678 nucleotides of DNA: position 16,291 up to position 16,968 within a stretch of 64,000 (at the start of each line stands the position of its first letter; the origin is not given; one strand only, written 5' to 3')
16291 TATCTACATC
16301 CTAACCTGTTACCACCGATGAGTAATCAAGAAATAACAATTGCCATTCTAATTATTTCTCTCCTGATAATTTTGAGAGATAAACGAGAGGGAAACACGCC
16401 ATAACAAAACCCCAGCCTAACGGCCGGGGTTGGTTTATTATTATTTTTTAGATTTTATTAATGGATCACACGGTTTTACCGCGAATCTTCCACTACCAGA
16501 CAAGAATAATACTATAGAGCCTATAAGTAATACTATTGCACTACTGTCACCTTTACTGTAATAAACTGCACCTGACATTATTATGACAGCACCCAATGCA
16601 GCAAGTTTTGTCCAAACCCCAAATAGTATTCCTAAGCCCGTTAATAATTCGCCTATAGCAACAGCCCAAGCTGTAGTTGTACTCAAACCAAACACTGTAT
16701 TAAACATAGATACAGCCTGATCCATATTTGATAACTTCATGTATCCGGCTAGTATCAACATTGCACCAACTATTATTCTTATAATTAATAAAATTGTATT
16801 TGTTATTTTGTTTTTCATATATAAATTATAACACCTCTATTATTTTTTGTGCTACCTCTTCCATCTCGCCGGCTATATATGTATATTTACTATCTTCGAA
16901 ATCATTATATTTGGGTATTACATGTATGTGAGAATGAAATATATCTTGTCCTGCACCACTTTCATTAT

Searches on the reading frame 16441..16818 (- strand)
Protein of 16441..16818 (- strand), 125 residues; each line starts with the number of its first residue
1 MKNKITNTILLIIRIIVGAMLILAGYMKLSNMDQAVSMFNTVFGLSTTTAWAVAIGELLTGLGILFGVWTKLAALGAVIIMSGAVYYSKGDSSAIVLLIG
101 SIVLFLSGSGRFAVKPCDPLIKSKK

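Call 46: search_protein_families(library=pfam, proteins=[window:16441-16818:-], max_evalue=0.001)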
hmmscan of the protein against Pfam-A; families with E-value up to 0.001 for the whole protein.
window:16441-16818:- (125 aa): 3 families
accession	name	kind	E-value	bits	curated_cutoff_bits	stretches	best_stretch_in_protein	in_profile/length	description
PF07681.17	DoxX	-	1.3e-15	58.2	23.6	1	10-86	2-81/85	DoxX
PF07291.16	MauE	-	3.7e-09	37.4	27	1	7-84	2-83/128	Methylamine utilisation protein MauE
PF13564.11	DoxX_2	-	4.4e-06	27.2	26.3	1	13-87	2-80/103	DoxX-like family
